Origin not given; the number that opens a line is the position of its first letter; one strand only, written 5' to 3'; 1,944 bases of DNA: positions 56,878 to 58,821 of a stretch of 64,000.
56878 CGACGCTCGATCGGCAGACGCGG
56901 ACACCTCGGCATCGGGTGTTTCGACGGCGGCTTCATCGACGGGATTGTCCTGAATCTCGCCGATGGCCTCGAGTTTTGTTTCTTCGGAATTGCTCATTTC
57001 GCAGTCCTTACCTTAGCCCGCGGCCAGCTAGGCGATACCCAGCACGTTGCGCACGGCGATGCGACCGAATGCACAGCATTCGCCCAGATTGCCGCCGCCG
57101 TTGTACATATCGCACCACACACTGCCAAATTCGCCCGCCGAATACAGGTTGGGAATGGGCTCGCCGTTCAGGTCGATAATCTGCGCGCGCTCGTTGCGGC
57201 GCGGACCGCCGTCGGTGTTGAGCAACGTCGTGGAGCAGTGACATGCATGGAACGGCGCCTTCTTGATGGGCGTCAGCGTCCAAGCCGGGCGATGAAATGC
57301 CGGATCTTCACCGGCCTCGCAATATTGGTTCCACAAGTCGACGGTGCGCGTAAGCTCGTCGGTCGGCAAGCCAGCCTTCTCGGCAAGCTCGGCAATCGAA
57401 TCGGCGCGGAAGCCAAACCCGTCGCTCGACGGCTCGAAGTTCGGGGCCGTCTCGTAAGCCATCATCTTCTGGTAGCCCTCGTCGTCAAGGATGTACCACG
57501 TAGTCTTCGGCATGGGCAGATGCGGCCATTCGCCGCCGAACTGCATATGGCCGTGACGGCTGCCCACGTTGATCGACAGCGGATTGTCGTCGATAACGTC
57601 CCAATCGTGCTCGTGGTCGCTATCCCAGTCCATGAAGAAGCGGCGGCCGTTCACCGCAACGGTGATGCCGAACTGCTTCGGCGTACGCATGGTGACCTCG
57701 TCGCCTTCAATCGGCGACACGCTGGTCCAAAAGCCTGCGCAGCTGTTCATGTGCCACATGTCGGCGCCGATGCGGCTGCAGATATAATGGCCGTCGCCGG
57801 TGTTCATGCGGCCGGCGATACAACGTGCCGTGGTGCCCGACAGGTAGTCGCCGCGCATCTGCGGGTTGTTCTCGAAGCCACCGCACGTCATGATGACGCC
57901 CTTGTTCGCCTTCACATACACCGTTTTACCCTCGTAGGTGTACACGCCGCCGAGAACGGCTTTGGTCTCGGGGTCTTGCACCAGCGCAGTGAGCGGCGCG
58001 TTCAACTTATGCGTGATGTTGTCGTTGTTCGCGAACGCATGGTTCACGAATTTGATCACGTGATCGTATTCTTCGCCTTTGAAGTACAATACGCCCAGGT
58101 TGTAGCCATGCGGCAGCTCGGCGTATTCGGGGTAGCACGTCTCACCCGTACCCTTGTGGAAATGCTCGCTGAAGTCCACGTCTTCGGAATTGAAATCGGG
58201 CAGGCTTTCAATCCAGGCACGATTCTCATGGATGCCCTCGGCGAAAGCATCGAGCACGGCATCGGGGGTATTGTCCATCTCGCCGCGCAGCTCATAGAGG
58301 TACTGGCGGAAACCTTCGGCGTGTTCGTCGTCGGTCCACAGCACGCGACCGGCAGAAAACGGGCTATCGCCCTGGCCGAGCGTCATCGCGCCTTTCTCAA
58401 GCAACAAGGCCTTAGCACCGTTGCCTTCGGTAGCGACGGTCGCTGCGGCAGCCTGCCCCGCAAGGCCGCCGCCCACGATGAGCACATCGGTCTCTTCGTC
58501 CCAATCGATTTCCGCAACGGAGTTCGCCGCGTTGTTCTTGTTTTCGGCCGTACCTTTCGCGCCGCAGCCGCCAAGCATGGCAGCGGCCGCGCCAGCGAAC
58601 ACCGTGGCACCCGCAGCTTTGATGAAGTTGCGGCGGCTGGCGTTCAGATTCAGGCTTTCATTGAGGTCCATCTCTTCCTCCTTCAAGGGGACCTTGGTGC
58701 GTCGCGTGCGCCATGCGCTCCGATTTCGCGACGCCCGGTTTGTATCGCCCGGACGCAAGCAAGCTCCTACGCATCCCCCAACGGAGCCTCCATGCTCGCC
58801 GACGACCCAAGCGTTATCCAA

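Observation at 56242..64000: cgr-like respiratory reductase island: flavoprotein plus membrane cytochrome, two polytopic LuxR sensors and a further reductase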

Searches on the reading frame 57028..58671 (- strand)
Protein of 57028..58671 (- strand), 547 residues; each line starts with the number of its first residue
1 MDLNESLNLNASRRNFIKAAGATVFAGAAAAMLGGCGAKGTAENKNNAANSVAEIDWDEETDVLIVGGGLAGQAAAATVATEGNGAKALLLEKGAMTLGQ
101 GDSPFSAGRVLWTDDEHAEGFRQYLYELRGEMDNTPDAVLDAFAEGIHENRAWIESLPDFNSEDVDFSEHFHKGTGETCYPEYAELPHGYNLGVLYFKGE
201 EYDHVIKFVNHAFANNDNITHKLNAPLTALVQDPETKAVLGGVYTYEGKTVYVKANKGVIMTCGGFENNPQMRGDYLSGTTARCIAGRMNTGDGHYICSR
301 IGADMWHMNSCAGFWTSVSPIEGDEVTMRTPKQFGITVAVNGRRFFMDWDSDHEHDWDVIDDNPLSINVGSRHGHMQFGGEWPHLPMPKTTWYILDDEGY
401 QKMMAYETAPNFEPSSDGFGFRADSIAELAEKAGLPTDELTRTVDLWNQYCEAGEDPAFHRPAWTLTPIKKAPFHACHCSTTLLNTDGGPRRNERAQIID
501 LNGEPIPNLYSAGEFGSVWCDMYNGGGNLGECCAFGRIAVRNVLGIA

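Call 6: search_protein_families(library=pfam, proteins=[window:57031-58671:-], max_evalue=0.01)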
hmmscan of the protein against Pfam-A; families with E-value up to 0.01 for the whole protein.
window:57031-58671:- (547 aa): 5 families
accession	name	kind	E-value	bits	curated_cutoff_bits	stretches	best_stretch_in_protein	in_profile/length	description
PF00890.30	FAD_binding_2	-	6.1e-31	108.5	20.4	1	62-528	1-412/414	FAD binding domain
PF12831.13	FAD_oxidored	-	0.00067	19.5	27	1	62-96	1-33/416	FAD dependent oxidoreductase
PF01266.30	DAO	-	0.00098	19.2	27.9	1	62-137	1-58/353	FAD dependent oxidoreductase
PF07992.20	Pyr_redox_2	-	0.0012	18.8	26.1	1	62-101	2-39/291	Pyridine nucleotide-disulphide oxidoreductase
PF13450.12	NAD_binding_8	-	0.0028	18.3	21.9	0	65-95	1-29/68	NAD(P)-binding Rossmann-like domain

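Call 7: search_protein_families(library=ncbifam, proteins=[window:57031-58671:-], max_evalue=0.01)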
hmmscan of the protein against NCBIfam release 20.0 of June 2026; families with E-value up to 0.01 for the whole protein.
window:57031-58671:- (547 aa): 34 families (the best 25 are shown)
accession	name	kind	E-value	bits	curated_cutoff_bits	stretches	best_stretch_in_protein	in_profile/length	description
NF009478.0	PRK12844.1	equivalog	4.2e-43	147.5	789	2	215-544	221-549/559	3-ketosteroid-delta-1-dehydrogenase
NF005510.0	PRK07121.1-3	subfamily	2.6e-38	132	481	3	389-542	333-485/492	FAD-binding protein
TIGR01813.1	flavo_cyto_c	subfamily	2.8e-37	128.5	285.45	1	214-539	140-442/444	flavocytochrome c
NF005509.0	PRK07121.1-2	subfamily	3.9e-36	124.7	630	2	229-542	228-520/527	FAD-binding protein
NF005882.1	PRK07843.1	equivalog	1.3e-35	122.9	788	1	218-542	216-546/547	3-oxosteroid 1-dehydrogenase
NF004789.0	PRK06134.1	subfamily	2.7e-35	122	747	3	418-545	424-569/581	FAD-dependent oxidoreductase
NF009473.0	PRK12835.1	subfamily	2.8e-34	118.5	837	2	216-543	225-566/585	FAD-binding protein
NF009477.0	PRK12843.1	equivalog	1.8e-33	115.8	758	3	217-353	234-377/578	FAD-dependent oxidoreductase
NF009474.0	PRK12837.1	equivalog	2.6e-33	115.6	675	2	420-543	372-508/513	FAD-binding protein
NF006130.0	PRK08274.1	equivalog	4.9e-29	101.5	369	3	390-540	302-455/467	FAD-dependent tricarballylate dehydrogenase TcuA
NF053717.1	VnlPnlRedVprA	equivalog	2.1e-28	99.4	600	2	416-523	348-455/481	vinyl phenol reductase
NF005512.0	PRK07121.1-5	subfamily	7.4e-28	97.3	812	3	390-541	334-484/489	FAD-binding protein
NF053676.1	4oxCHCAChcC1Cy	equivalog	1.6e-24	86.2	1000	3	419-540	384-523/528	4-oxocyclohexanecarboxylate 2-dehydrogenase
NF009476.0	PRK12839.1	equivalog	2.7e-23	81.9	940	1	219-543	229-564/572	FAD-dependent oxidoreductase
NF053677.1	Desat2ChcC2Cyan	equivalog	7.2e-23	80.7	900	1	215-544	214-552/558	4-oxocyclohex-2-ene-1-carboxylate 5-dehydrogenase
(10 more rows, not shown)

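Call 9: find_homologous_proteins(query=window:57031-58671:-, max_evalue=1e-10)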
Query window:57031-58671:- (547 aa): 448 proteins with E <= 1e-10 among 8000 candidates; the best 120 are listed.
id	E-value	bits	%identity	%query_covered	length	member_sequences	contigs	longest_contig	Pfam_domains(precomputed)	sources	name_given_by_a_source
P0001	0.0e+0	1254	96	100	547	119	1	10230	PF00890.31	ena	-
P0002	0.0e+0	1248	95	100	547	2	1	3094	PF00890.31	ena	-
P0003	0.0e+0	1150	87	100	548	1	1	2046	PF00890.31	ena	-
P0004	0.0e+0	1099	84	100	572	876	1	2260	PF00890.31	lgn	-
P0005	0.0e+0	1094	82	100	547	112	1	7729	PF00890.31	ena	-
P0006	0.0e+0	1092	83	100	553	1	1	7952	PF00890.31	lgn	-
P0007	0.0e+0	1067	81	100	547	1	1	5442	PF00890.31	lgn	-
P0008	0.0e+0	1034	79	100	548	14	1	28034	PF00890.31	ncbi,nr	ncbi:MAG: FAD-binding protein [Eggerthellaceae bacterium]|nr:FAD-binding protein [Eggerthellaceae ba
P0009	0.0e+0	1033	80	99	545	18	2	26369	PF00890.31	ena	-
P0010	0.0e+0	1016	80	99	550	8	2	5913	PF00890.31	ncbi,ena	-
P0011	0.0e+0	1015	80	99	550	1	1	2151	PF00890.31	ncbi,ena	-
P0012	0.0e+0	1015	80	99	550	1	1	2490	PF00890.31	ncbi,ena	-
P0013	0.0e+0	1013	79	99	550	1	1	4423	PF00890.31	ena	-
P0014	0.0e+0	1013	79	99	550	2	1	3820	PF00890.31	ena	-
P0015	0.0e+0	1012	79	99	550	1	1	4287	PF00890.31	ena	-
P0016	4.1e-297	1004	76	99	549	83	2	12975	PF01266.31,PF00890.31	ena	-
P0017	7.4e-295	997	77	99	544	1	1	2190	PF00890.31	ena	-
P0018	5.1e-293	991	76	99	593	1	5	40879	PF00890.31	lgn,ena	-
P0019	4.0e-289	978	74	100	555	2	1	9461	PF00890.31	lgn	-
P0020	1.4e-274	930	83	86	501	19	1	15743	PF00890.31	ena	-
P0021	4.1e-274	929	72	100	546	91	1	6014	PF01266.31,PF13450.13,PF00890.31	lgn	-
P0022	5.5e-220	750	84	58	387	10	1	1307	PF00890.31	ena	-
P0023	3.2e-216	737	60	98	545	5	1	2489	PF00890.31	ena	-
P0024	4.0e-215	734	60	99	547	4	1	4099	PF01266.31,PF00890.31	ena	-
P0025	1.0e-212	726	59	99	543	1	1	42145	PF01266.31,PF00890.31,PF12831.14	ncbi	-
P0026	7.8e-212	723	58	99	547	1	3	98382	PF01266.31,PF00890.31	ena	-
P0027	5.1e-211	720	59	99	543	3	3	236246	PF01266.31,PF00890.31,PF12831.14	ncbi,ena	-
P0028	5.3e-211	720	59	99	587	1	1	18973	PF01266.31,PF00890.31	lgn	-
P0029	2.9e-210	718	60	99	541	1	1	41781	PF01266.31,PF00890.31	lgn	-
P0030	3.7e-210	717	59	98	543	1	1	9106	PF01266.31,PF00890.31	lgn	-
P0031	9.0e-210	716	60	99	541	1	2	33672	PF01266.31,PF00890.31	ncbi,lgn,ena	-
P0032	2.3e-209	715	60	99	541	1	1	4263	PF01266.31,PF00890.31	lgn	-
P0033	1.2e-208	712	58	99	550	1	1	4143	PF01266.31,PF00890.31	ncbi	-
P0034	1.8e-208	712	58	99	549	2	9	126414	PF00890.31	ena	-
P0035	9.4e-208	709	58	99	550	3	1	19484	PF01266.31,PF00890.31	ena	-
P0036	1.7e-207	709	59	99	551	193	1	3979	PF01266.31,PF00890.31,PF12831.14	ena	-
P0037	5.0e-207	707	58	99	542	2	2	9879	PF00890.31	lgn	-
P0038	7.3e-207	706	58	99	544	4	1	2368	PF01266.31,PF00890.31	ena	-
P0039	8.7e-207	706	58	99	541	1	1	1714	PF01266.31,PF00890.31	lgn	-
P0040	1.0e-206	706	58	99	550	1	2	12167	PF01266.31,PF00890.31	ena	-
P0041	2.5e-206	705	58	99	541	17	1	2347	PF01266.31,PF00890.31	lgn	-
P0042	4.7e-206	704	58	99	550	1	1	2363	PF01266.31,PF00890.31,PF12831.14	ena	-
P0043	5.1e-206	704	58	98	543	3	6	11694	PF01266.31,PF00890.31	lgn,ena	-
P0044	5.5e-206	704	58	99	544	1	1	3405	PF01266.31,PF00890.31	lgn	-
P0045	8.0e-206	703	58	98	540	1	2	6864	PF01266.31,PF00890.31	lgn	-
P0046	2.1e-205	702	57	99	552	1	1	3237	PF00890.31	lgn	-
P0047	6.5e-205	700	59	91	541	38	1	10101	PF01266.31,PF00890.31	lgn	-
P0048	1.8e-204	699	60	91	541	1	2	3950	PF01266.31,PF00890.31,PF12831.14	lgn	-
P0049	2.1e-203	695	58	99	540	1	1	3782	PF01266.31,PF00890.31,PF12831.14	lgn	-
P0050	3.6e-203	694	58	99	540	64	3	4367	PF01946.24,PF01266.31,PF00890.31,PF12831.14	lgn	-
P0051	7.0e-203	693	58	98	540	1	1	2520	PF01266.31,PF00890.31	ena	-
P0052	1.9e-202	692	58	99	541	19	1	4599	PF01266.31,PF00890.31,PF12831.14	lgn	-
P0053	9.4e-202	690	57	99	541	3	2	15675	PF00890.31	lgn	-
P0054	1.1e-201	689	58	98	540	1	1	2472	PF01266.31,PF00890.31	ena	-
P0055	2.9e-201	688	57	99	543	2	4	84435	PF00890.31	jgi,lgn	jgi:hypothetical protein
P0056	8.4e-201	686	58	99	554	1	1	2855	PF01266.31,PF00890.31,PF12831.14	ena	-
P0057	1.5e-200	686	57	98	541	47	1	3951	PF01266.31,PF00890.31,PF12831.14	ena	-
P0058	6.1e-200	684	58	99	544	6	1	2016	PF00890.31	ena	-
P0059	1.7e-197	676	57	99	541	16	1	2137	PF01266.31,PF00890.31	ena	-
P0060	1.8e-196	672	54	100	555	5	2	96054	PF01266.31,PF00890.31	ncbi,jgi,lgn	ncbi:MAG: FAD-binding protein [Coriobacteriales bacterium]|jgi:succinate dehydrogenase/fumarate redu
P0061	1.5e-195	669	57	99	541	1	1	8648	PF01266.31,PF00890.31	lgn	-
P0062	2.6e-195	668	55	98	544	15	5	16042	PF01266.31,PF00890.31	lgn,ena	-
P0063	5.3e-195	667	56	98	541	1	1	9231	PF00890.31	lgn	-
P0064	5.0e-185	634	73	70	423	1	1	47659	PF00890.31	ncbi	-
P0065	2.6e-184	632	53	98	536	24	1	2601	PF01266.31,PF00890.31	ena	-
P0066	2.9e-183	629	55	92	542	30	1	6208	PF00890.31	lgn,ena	-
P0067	1.3e-182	626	58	91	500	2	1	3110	PF01266.31,PF00890.31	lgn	-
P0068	1.8e-182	626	84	59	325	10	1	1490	PF00890.31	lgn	-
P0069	6.0e-171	588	52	99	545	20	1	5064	PF01266.31,PF00890.31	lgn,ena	-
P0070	2.6e-167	576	51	98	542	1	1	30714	PF01266.31,PF00890.31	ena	-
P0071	4.1e-167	575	50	98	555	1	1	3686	PF01266.31,PF00890.31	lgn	-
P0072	7.5e-167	574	51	98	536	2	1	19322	PF01266.31,PF00890.31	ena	-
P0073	2.1e-164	566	51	97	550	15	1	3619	PF01266.31,PF00890.31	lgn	-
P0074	9.7e-164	564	50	100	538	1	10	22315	PF00890.31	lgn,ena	-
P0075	1.2e-162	560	48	99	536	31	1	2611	PF01266.31,PF13450.13,PF00890.31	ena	-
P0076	1.9e-161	557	49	100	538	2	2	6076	PF01266.31,PF00890.31,PF12831.14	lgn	-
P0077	2.0e-161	556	57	77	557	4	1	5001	PF13847.13,PF13489.13,PF13649.13,PF00890.31,PF08241.19,PF08242.19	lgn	-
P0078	4.3e-161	555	49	98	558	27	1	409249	PF01266.31,PF00890.31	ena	-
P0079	1.9e-160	553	49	98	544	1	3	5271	PF01266.31,PF00890.31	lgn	-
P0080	2.0e-160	553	50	98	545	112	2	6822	PF01266.31,PF00890.31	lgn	-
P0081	3.0e-159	549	52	99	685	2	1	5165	PF01266.31,PF00890.31,PF04205.20,PF07992.21,PF12831.14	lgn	-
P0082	4.3e-159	549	51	99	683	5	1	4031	PF01266.31,PF00890.31,PF04205.20,PF07992.21,PF12831.14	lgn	-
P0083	2.7e-158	546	49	99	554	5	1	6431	PF01266.31,PF00890.31,PF03486.21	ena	-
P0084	3.5e-157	542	49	98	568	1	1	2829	PF01266.31,PF00890.31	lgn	-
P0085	1.1e-155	538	49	97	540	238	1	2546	PF01266.31,PF00890.31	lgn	-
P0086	1.4e-155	537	48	97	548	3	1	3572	PF01266.31,PF13450.13,PF00890.31,PF07992.21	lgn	-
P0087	2.5e-155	536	49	97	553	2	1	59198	PF01266.31,PF00890.31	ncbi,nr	ncbi:MAG: FAD-binding protein [Coriobacteriales bacterium]|nr:FAD-binding protein [Coriobacteriales 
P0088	3.0e-155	536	49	98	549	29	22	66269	PF01266.31,PF00890.31,PF07992.21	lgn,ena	-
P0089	3.9e-155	536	49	99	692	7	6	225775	PF01266.31,PF13450.13,PF00890.31,PF04205.20,PF07992.21,PF03486.21,PF01134.29,PF12831.14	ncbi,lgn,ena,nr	ncbi:MAG: FAD-binding protein [Coriobacteriia bacterium]|nr:FAD-binding protein [Coriobacteriia bact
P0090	6.6e-155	535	50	98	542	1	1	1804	PF00890.31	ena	-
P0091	2.9e-154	533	48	99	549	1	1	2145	PF01266.31,PF00890.31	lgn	-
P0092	5.0e-154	532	47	99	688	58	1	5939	PF01266.31,PF13450.13,PF00890.31,PF04205.20,PF07992.21,PF03486.21,PF01134.29,PF12831.14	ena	-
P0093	4.1e-153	529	47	98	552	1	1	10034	PF01266.31,PF00890.31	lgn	-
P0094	5.3e-153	529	48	98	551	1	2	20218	PF00890.31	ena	-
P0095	1.5e-152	527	79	53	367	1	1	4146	PF00890.31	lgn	-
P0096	2.4e-152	526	49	99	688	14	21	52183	PF01266.31,PF00890.31,PF04205.20,PF03486.21,PF12831.14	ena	-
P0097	2.5e-152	526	50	98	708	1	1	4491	PF01946.24,PF01266.31,PF00890.31,PF04205.20,PF12831.14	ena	-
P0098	2.7e-152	526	48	98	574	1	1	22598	PF00890.31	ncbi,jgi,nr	ncbi:MAG: FAD-binding protein [Coriobacteriaceae bacterium]|jgi:succinate dehydrogenase/fumarate red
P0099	2.9e-152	526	47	99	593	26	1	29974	PF01266.31,PF00890.31,PF03486.21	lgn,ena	-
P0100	4.4e-152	526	48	99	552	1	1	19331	PF01266.31,PF00890.31,PF03486.21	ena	-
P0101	4.9e-152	525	48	97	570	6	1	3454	PF01266.31,PF00890.31,PF12831.14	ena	-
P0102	5.6e-152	525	48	98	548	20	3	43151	PF01946.24,PF01266.31,PF00890.31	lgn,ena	-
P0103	6.9e-152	525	49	98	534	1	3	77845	PF01266.31,PF13450.13,PF00890.31,PF03486.21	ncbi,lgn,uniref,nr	ncbi:hypothetical protein B5F40_09925 [Gordonibacter sp. An230]|uniref:FAD-dependent oxidoreductase 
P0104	8.6e-152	525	49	98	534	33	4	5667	PF01266.31,PF13450.13,PF00890.31,PF12831.14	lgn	-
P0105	2.9e-151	523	52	90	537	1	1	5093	PF01946.24,PF13450.13,PF00890.31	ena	-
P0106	3.0e-151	523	48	99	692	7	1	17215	PF01266.31,PF00890.31,PF04205.20,PF12831.14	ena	-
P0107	4.6e-151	522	48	97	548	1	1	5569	PF01266.31,PF00890.31,PF12831.14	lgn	-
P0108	7.4e-151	522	48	98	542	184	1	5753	PF01266.31,PF00890.31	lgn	-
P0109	1.6e-150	520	48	99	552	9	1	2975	PF00890.31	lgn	-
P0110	1.2e-149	518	49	99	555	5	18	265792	PF01266.31,PF13450.13,PF00890.31,PF03486.21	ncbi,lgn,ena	ncbi:FAD-dependent oxidoreductase [Rubneribacter sp.]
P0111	1.4e-149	517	47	91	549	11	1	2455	PF01266.31,PF00890.31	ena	-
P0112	3.1e-149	516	47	97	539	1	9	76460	PF01266.31,PF00890.31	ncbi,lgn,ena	-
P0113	1.6e-148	514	46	97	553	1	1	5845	PF01266.31,PF00890.31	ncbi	-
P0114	3.8e-148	513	48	98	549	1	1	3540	PF01266.31,PF00890.31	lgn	-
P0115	4.8e-148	512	46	99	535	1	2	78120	PF01266.31,PF00890.31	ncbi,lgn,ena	-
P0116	1.4e-147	511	46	99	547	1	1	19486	PF01266.31,PF00890.31,PF03486.21,PF12831.14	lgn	-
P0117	1.1e-146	508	45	99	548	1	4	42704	PF00890.31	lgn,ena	-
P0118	1.3e-146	508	46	98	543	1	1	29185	PF01266.31,PF10518.15,PF00890.31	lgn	-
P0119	1.4e-146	507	46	97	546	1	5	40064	PF01266.31,PF00890.31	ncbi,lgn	ncbi:MAG: FAD-binding protein [Raoultibacter sp.]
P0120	4.0e-146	506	46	99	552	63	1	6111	PF01266.31,PF13450.13,PF00890.31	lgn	-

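Call 10: search_solved_structures(query=window:57031-58671:-, max_evalue=0.001)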
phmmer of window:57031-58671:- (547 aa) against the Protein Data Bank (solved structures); distinct sequences matched with E-value up to 0.001: 28.
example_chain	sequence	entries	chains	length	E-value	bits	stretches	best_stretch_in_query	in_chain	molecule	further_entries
4at0_A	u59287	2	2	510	6.1e-23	84.3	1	391-539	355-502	3-KETOSTEROID-DELTA4-5ALPHA-DEHYDROGENASE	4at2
1qo8_A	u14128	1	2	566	3e-21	78.7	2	391-542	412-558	FLAVOCYTOCHROME C3 FUMARATE REDUCTASE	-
6t85_A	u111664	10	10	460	3.5e-20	75.2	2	413-540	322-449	Urocanate reductase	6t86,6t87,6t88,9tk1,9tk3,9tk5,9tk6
7p18_A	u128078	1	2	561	8e-17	64.1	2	219-342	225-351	3-oxosteroid 1-dehydrogenase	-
1d4c_A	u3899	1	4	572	1.7e-16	63.1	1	424-541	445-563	FLAVOCYTOCHROME C FUMARATE REDUCTASE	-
1d4d_A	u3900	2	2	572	9.2e-16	60.6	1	424-541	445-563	FLAVOCYTOCHROME C FUMARATE REDUCTASE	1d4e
4c3x_A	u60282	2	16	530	2.6e-15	59.1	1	226-537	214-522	3-KETOSTEROID DEHYDROGENASE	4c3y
8jbz_AAA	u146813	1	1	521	2.9e-15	59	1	226-537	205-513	3-ketosteroid dehydrogenase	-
8joj_A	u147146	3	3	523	3.3e-15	58.8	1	226-537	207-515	3-ketosteroid dehydrogenase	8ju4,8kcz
2b7s_A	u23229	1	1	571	2.8e-14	55.7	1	418-540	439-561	Fumarate reductase flavoprotein subunit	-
1jry_A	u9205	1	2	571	3.2e-14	55.5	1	418-540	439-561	FLAVOCYTOCHROME C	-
1jrx_A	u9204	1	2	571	3.4e-14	55.4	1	418-540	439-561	FLAVOCYTOCHROME C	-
1e39_A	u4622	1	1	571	3.4e-14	55.4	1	418-540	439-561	FUMARATE REDUCTASE FLAVOPROTEIN SUBUNIT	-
1qjd_A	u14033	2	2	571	3.5e-14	55.4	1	418-540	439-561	FLAVOCYTOCHROME C3 | Fumarate reductase flavoprotein subunit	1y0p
1p2h_A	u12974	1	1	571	3.5e-14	55.4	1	418-540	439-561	flavocytochrome c3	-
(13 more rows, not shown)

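Call 17: find_encoding_contigs(protein=window:57028-58671:-, flank=10000, max_places=6)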
Protein window:57028-58671:- (547 aa): 1 contig read that carries it; 1 place shown.
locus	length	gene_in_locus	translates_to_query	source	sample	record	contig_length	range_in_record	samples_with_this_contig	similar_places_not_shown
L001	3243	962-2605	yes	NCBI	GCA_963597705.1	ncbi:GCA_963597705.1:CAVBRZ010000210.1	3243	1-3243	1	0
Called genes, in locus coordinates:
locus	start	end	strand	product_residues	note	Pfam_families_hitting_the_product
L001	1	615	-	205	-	?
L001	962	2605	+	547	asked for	PF00890:FAD_binding_2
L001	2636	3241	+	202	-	?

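Call 20: find_related_loci(query=A1, collection=genome_contigs, flank=8000)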
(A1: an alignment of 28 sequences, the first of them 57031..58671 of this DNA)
Query A1 (547 aa) in genome_contigs; peptide patterns used: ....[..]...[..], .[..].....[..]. (x = any residue, [..] = any of these).
318 stretches matched a pattern; 151 encode a relative of the query (tblastn E <= 1e-3); the best 80 are kept; 80 distinct loci.
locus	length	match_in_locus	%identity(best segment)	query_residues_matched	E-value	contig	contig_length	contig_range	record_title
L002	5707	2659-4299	97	1-547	0e+0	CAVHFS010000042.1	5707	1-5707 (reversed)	Subdoligranulum sp. CAG:314 isolate H07683-L1_cleanbin_000003 genome assembly, contig: Spades_H07683-L1_contig_11968, wh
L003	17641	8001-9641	84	1-547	0e+0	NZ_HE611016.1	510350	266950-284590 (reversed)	Senegalimassilia anaerobia JC110 strain type strain: JC110, whole genome shotgun sequence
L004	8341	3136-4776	85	1-547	0e+0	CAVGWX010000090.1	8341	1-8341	Prevotella sp. CAG:279 isolate H07611-L1_cleanbin_000007 genome assembly, contig: Spades_H07611-L1_contig_4173, whole ge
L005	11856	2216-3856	82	1-547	0e+0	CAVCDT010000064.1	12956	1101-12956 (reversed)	Akkermansia muciniphila isolate H07666-L1_cleanbin_000018 genome assembly, contig: Spades_H07666-L1_contig_3562, whole g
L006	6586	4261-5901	85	1-547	0e+0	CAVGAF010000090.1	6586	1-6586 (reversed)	Butyrivibrio sp. CAG:318 isolate H07649-L1_cleanbin_000015 genome assembly, contig: Spades_H07649-L1_contig_9844, whole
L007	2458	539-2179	85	1-547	0e+0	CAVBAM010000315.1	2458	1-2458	Candidatus Methanomethylophilaceae archaeon isolate SRR8978301_cleanbin_000006 genome assembly, contig: Spades_SRR897830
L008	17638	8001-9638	85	1-546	0e+0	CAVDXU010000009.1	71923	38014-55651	bacterium isolate H07615-L1_cleanbin_000017 genome assembly, contig: Spades_H07615-L1_contig_132, whole genome shotgun s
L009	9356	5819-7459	86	1-547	0e+0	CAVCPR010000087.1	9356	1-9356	Anaerovoracaceae bacterium isolate H07600-L1_cleanbin_000014 genome assembly, contig: Spades_H07600-L1_contig_3942, whol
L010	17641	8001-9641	83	1-547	0e+0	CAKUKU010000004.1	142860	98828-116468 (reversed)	MAG: uncultured Ellagibacter sp. isolate REFINED_METABAT215_TOP10_CONTIGS_1500_ASSEMBLY_K77_MERGED__Hadza_MoBio_hadza-E-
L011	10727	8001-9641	83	1-547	0e+0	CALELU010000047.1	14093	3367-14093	MAG TPA_asm: uncultured Eggerthellaceae bacterium isolate SRR1747018_bin.26_CONCOCT_v1.1_MAG genome assembly, contig: ER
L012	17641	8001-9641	82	1-547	0e+0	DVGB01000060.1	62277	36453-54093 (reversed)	MAG TPA_asm: Candidatus Aveggerthella stercoripullorum isolate ChiGjej1B1-2707 ChiGjej1B1M5__C295194_L62277_SRR6323428,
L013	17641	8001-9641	84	1-547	0e+0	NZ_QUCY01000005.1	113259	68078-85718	Eggerthella sp. AM16-19 AM16-19.Scaf5, whole genome shotgun sequence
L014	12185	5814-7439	80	7-547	0e+0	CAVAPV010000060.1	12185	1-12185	Agathobacter rectalis isolate H07606-L1_cleanbin_000018 genome assembly, contig: Spades_H07606-L1_contig_4077, whole gen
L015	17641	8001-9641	85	1-547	0e+0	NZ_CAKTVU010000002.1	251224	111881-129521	MAG: uncultured Senegalimassilia sp. isolate REFINED_METABAT215_TOP10_CONTIGS_1500_ASSEMBLY_K77_MERGED__Hadza_MoBio_hadz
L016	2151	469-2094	80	7-547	0e+0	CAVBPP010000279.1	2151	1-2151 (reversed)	Paratractidigestivibacter sp. isolate SRR8978233_cleanbin_000006 genome assembly, contig: Spades_SRR8978233_contig_5176,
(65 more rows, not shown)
